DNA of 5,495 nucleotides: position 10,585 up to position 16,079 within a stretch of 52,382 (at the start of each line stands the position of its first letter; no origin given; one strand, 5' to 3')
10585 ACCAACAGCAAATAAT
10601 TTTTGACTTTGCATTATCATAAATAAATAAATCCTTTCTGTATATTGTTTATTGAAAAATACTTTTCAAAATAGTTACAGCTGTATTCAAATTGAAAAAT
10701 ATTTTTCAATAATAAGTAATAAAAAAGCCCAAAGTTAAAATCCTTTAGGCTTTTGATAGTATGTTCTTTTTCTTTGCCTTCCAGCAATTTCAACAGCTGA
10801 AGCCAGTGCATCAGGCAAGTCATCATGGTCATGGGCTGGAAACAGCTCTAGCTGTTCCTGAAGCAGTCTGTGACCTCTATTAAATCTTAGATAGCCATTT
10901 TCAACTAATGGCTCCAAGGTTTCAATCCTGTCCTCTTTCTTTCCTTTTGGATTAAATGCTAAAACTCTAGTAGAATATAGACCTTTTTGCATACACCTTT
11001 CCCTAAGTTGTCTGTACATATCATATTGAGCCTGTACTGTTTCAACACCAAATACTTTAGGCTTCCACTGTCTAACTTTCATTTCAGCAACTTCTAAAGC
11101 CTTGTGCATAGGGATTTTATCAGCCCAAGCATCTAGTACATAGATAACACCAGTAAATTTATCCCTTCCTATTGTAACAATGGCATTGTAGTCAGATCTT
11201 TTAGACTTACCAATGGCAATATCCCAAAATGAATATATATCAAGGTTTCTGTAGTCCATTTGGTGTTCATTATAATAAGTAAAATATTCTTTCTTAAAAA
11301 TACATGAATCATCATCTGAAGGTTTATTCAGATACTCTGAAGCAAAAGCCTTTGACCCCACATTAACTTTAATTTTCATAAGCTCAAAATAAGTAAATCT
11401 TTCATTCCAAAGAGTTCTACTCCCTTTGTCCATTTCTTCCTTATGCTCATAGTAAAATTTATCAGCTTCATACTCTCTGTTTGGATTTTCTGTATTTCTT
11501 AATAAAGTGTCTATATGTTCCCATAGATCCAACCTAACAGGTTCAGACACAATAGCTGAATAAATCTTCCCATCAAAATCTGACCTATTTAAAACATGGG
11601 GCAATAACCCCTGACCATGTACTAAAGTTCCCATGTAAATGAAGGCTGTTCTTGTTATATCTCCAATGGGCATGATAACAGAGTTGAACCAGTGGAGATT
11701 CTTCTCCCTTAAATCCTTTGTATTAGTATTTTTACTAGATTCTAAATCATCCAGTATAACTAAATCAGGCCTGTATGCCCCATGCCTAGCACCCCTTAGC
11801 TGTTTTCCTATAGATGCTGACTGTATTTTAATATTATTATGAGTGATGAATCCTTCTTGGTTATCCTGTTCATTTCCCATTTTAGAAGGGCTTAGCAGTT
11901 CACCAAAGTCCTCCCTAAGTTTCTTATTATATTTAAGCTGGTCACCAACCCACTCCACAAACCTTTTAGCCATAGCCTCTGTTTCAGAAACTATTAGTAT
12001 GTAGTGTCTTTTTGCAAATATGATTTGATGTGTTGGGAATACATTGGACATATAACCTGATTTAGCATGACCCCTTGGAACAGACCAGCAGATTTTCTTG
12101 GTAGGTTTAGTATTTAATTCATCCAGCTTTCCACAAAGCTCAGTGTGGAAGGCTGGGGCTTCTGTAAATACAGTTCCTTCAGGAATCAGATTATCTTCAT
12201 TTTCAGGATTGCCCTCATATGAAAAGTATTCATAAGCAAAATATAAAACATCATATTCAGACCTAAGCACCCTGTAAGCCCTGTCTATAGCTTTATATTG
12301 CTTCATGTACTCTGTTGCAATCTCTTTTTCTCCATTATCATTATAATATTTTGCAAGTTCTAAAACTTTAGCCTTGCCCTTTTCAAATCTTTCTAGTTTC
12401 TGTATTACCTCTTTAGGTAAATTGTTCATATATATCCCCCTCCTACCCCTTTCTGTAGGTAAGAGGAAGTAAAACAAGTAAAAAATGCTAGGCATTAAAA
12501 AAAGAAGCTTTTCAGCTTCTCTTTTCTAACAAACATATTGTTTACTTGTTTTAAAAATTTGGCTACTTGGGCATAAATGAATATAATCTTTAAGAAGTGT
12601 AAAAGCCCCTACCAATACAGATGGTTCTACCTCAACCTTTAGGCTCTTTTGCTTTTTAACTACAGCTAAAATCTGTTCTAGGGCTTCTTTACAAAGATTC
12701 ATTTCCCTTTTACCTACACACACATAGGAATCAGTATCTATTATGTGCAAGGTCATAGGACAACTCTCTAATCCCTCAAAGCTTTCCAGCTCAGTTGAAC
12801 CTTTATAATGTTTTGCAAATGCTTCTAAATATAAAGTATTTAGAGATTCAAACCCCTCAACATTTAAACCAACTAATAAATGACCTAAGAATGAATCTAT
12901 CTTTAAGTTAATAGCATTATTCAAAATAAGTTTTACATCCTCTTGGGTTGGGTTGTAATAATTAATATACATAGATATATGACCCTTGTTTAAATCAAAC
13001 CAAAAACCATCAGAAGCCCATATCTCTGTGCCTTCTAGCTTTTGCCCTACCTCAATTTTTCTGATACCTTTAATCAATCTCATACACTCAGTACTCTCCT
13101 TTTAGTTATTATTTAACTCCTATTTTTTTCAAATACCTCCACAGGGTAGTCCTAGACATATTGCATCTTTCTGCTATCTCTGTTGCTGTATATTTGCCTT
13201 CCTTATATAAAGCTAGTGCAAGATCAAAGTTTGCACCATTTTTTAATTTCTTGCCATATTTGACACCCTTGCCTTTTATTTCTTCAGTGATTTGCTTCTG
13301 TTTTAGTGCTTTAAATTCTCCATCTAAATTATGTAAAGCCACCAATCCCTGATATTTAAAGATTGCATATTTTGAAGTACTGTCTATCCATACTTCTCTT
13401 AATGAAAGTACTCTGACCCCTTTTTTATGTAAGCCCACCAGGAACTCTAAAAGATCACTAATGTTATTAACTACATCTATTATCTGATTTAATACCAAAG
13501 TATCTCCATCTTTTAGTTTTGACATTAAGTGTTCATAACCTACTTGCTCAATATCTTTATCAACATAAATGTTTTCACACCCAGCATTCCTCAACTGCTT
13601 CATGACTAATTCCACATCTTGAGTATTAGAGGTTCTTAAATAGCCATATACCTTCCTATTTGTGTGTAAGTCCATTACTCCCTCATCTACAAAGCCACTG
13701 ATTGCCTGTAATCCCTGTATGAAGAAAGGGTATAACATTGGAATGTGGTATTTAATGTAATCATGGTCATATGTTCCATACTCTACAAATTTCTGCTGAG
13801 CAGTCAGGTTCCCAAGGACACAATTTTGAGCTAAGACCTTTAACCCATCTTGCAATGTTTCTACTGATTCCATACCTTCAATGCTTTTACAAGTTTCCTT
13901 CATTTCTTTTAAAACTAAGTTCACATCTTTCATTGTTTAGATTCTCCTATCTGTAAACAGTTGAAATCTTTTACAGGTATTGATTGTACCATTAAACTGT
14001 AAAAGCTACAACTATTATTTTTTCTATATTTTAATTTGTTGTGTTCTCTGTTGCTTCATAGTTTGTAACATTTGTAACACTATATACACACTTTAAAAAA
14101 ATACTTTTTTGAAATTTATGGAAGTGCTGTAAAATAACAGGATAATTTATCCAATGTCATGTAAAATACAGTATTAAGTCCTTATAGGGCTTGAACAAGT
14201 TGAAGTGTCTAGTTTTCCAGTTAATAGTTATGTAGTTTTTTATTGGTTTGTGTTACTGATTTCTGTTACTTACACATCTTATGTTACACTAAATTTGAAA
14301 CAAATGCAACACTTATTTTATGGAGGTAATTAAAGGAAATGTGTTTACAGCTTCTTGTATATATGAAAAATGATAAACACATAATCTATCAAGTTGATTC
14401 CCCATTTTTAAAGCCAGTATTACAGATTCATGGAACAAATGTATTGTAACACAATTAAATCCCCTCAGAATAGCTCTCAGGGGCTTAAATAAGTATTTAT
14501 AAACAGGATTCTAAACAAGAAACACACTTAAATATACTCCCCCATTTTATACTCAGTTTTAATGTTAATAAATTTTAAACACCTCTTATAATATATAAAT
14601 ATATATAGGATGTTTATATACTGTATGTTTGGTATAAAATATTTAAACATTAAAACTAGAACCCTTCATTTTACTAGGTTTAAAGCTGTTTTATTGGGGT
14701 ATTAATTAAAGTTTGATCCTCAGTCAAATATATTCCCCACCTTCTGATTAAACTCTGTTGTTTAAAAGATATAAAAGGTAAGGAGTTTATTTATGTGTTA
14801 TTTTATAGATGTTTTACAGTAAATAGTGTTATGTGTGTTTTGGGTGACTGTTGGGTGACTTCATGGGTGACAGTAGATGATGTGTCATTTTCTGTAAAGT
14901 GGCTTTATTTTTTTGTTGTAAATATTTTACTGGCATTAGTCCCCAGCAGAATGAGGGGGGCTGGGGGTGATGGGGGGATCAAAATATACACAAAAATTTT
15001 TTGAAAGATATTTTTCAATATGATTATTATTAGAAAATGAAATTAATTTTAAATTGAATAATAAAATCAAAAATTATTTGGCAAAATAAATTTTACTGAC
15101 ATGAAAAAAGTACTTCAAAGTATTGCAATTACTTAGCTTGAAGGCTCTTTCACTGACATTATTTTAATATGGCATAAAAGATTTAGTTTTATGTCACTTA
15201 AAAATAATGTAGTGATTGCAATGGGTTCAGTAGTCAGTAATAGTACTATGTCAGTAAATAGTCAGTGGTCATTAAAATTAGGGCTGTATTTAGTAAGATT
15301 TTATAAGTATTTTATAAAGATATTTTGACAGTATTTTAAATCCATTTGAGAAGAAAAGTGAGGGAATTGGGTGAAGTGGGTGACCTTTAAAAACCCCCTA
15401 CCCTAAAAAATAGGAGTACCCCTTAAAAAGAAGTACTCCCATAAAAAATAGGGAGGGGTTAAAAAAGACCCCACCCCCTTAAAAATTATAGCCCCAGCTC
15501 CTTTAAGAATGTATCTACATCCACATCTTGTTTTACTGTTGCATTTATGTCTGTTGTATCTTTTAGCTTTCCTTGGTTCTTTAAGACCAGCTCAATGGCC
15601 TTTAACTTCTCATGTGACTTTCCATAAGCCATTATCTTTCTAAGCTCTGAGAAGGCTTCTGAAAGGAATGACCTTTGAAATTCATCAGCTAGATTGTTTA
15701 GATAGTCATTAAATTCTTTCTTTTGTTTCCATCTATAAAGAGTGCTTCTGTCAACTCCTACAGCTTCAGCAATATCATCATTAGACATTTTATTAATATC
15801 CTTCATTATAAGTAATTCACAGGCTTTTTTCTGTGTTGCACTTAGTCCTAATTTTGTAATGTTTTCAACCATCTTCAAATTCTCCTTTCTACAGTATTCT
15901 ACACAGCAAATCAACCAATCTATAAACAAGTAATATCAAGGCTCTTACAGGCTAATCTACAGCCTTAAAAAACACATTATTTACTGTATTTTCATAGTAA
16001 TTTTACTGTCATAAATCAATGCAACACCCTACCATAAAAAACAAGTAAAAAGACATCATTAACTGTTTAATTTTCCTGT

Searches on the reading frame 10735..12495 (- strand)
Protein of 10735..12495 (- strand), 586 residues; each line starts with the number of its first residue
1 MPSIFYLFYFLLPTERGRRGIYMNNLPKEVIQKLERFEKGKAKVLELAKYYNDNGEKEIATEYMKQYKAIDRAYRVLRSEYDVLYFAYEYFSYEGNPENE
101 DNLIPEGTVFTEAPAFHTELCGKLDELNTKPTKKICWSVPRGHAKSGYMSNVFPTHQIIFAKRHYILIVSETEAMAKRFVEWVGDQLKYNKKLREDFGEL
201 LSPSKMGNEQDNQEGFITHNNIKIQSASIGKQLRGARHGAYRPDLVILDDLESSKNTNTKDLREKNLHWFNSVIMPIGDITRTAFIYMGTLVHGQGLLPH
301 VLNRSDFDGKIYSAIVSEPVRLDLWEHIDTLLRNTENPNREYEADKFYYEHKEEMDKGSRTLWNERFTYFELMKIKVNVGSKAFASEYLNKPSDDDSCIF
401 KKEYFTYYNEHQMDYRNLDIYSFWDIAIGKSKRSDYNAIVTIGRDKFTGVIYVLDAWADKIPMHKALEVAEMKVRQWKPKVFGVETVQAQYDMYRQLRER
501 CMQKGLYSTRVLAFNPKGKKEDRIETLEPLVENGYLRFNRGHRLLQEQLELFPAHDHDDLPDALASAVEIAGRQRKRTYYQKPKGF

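Call 8: search_protein_families(library=pfam, proteins=[window:10735-12495:-], max_evalue=0.01)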
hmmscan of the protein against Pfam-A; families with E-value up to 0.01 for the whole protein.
window:10735-12495:- (586 aa): 1 family
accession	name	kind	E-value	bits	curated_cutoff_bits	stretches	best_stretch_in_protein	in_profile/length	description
PF17289.8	Terminase_6C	-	1.7e-07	31.8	22.6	1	424-567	3-151/155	Terminase RNaseH-like domain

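Call 65: search_dna_similar(query=window:10735-12495:-, collection=phages, mode=protein, max_evalue=1e-10, max_rows=15)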
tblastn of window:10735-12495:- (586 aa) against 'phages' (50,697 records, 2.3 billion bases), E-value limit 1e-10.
Records with a match: 298; places in all: 298; records where one place covers at least 80% of the query: 120.
Best place of each record, by identity: <60% 298.
By first word of the organism name: Pseudomonas 122; Ralstonia 98; Bacteriophage 15; Paenibacillus 13; Bacillus 12; Burkholderia 4; Clostridium 3; Rhodobacter 3; Klebsiella 2; Mannheimia 2; and 18 more.
By host as written in the record: Ralstonia solanacearum 70; - 39; Pseudomonas aeruginosa 36; Pseudomonas aeruginosa PA14 32; Paenibacillus larvae 11; Ralstonia solanacearum Race 3, Biovar 1 6; Bacillus alcalophilus CGMCC 1.3604 3; Helicobacter pullorum 3; and 81 more.
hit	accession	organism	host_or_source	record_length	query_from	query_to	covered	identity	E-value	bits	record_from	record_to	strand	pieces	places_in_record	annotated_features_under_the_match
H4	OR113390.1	Clostridium phage vB_CtyS-FA70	Clostridium sp.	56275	8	586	99%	59.8%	0e+0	676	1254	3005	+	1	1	hypothetical protein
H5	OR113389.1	Clostridium phage vB_CtyS-FA67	Clostridium sp.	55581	8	586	99%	59.8%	0e+0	675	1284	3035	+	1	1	hypothetical protein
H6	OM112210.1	Bacillus phage PK2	Bacillus sp. (in: Bacteria)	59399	64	586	89%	54.8%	1e-179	568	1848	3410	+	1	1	terminase large subunit protein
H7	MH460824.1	Paenibacillus phage Unity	Paenibacillus larvae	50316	47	586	92%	47.0%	6e-146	471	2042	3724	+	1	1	terminase large subunit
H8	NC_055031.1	Paenibacillus phage Unity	Paenibacillus larvae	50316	47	586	92%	47.0%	6e-146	471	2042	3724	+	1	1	terminase large subunit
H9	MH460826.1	Paenibacillus phage Heath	Paenibacillus larvae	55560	47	586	92%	47.0%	6e-146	471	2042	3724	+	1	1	terminase large subunit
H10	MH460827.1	Paenibacillus phage Halcyone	Paenibacillus larvae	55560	47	586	92%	47.0%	6e-146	471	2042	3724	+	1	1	terminase large subunit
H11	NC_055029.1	Paenibacillus phage Halcyone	Paenibacillus larvae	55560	47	586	92%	47.0%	6e-146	471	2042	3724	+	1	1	terminase large subunit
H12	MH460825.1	Paenibacillus phage Scottie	Paenibacillus larvae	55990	47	586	92%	47.0%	6e-146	471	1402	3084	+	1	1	terminase large subunit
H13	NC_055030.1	Paenibacillus phage Scottie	Paenibacillus larvae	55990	47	586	92%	47.0%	6e-146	471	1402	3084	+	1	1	terminase large subunit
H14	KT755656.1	Paenibacillus phage Tripp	Paenibacillus larvae ATCC 9545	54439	47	586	92%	46.6%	7e-142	460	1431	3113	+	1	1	terminase large subunit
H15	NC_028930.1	Paenibacillus phage Tripp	Paenibacillus larvae ATCC 9545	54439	47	586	92%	46.6%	7e-142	460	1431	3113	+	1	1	terminase large subunit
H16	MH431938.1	Paenibacillus phage C7Cdelta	Paenibacillus larvae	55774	47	586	92%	46.3%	7e-144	466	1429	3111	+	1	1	terminase large subunit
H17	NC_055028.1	Paenibacillus phage C7Cdelta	Paenibacillus larvae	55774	47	586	92%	46.3%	7e-144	466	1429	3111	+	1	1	terminase large subunit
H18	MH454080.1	Paenibacillus phage Ley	Paenibacillus larvae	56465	47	586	92%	46.3%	7e-144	466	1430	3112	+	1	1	terminase large subunit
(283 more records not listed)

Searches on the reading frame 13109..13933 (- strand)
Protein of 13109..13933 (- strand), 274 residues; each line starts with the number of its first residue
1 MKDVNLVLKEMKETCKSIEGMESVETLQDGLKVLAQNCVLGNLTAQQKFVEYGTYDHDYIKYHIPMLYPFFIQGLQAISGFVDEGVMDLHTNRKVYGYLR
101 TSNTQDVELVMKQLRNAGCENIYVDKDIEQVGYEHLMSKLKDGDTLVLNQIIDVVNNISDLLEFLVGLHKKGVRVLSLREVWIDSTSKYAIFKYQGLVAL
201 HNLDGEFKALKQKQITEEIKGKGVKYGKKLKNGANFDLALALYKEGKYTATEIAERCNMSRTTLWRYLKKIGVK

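Call 25: search_protein_families(library=pfam, proteins=[window:13109-13933:-], max_evalue=0.01)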
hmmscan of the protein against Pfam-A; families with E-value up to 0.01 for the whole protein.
window:13109-13933:- (274 aa): 7 families
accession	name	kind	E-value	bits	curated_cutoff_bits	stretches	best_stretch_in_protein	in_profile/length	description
PF02796.21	HTH_7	-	2.6e-08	34.3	23.8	1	235-270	10-44/45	Helix-turn-helix domain of resolvase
PF00239.26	Resolvase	-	3.8e-08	34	23.3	1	95-213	1-133/145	Resolvase, N terminal domain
PF13412.12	HTH_24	-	3.3e-06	27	21.9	1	241-270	11-40/48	Winged helix-turn-helix DNA-binding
PF08279.18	HTH_11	-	1.7e-05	25.1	25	1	244-271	11-39/55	HTH domain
PF13384.12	HTH_23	-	3e-05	24.1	24.6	1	239-269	10-39/50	Homeodomain-like domain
PF13551.12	HTH_29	-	0.00017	22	28.1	1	238-269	3-34/64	Winged helix-turn helix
PF03683.19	UPF0175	-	0.00094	19.3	27.9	1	229-273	15-59/75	Uncharacterised protein family (UPF0175)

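Call 26: search_protein_families(library=phrogs, proteins=[window:13109-13933:-], max_evalue=0.001)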
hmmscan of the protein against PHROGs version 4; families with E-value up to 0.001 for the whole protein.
window:13109-13933:- (274 aa): 2 families
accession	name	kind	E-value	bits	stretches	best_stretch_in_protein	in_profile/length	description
phrog_125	-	DNA, RNA and nucleotide metabolism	4.7e-17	63.4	1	90-271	17-203/254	DNA invertase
phrog_867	-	DNA, RNA and nucleotide metabolism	0.00029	21.7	1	234-274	15-55/220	DNA binding domain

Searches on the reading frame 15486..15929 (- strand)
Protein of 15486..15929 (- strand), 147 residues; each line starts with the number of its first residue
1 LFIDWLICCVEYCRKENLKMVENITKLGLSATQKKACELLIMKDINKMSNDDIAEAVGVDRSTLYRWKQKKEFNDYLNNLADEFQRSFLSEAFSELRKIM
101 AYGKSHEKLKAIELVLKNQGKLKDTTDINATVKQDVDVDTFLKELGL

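Call 25: search_protein_families(library=pfam, proteins=[window:15486-15929:-], max_evalue=0.01)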
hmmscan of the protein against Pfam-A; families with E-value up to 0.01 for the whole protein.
window:15486-15929:- (147 aa): 16 families
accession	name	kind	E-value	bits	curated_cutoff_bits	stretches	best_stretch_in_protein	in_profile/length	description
PF13022.12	HTH_Tnp_1_2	-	1.1e-31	109.9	27.9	1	26-135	4-112/122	Helix-turn-helix of insertion element transposase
PF13384.12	HTH_23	-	1.4e-05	25.2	24.6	1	45-69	16-39/50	Homeodomain-like domain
PF13518.12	HTH_28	-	3.5e-05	24.2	25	1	47-70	12-35/52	Helix-turn-helix domain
PF07374.17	DUF1492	-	8e-05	23.2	21.5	1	26-70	50-94/100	Protein of unknown function (DUF1492)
PF00440.29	TetR_N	-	0.00021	21.4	24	1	35-66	4-35/47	Bacterial regulatory proteins, tetR family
PF01527.26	HTH_Tnp_1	-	0.00057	20.5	24.1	1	48-98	24-72/75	Transposase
PF05269.17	Phage_CII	-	0.0011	19.5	21.3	1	36-70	12-46/91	Bacteriophage CII protein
PF12844.13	HTH_19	-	0.0015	18.8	30.2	1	42-73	7-38/64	Helix-turn-helix domain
PF08281.18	Sigma70_r4_2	-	0.0015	18.6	25.7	1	38-68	17-47/54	Sigma-70, region 4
PF20432.4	Xre-like-HTH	-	0.0017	19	25.8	1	48-71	24-46/63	Antitoxin Xre-like helix-turn-helix domain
PF13551.12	HTH_29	-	0.0026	18.2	28.1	1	47-69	13-34/64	Winged helix-turn helix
PF06056.18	Terminase_5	-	0.0038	17.6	20.3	0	49-77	15-43/58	Putative ATPase subunit of terminase (gpP-like)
PF23125.1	Xre-MbcA-ParS_M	-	0.0053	16.9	27.8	1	52-72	6-26/51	Antitoxin Xre/MbcA/ParS-like, middle domain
PF08785.16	Ku_PK_bind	-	0.0068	17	25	1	37-87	30-80/120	Ku C terminal domain like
PF02796.21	HTH_7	-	0.0079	16.8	23.8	0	47-70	21-44/45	Helix-turn-helix domain of resolvase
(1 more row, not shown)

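Call 26: search_protein_families(library=phrogs, proteins=[window:15486-15929:-], max_evalue=0.001)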
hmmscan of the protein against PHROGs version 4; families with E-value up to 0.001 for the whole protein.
window:15486-15929:- (147 aa): 12 families
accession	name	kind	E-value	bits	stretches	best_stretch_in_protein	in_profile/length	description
phrog_7344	-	head and packaging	4.6e-18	66.9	1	21-139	5-126/161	terminase small subunit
phrog_2538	-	head and packaging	2e-15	58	1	29-138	3-115/129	terminase small subunit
phrog_24579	-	head and packaging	5.8e-14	53.2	1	19-137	4-117/126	terminase small subunit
phrog_725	-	transcription regulation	4.8e-07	30.7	1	39-80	17-58/101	CII-like regulator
phrog_309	-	head and packaging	1.2e-05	26.5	1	11-77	141-187/319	terminase small subunit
phrog_8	-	transcription regulation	1.3e-05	25.9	1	41-85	84-129/346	transcriptional regulator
phrog_36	-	transcription regulation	1.5e-05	25.8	1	15-85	124-195/220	transcriptional regulator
phrog_4151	-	DNA, RNA and nucleotide metabolism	4.5e-05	24.3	1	45-123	18-91/154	DNA binding protein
phrog_157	-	integration and excision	7.9e-05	22.8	1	35-146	122-226/580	transposase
phrog_5301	-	transcription regulation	0.00016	22.9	1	45-93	18-69/132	transcriptional repressor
phrog_3638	-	transcription regulation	0.00017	22.6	1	38-70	16-48/73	CII-like transcriptional activator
phrog_3746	-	head and packaging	0.00058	20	1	28-131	7-102/374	terminase large subunit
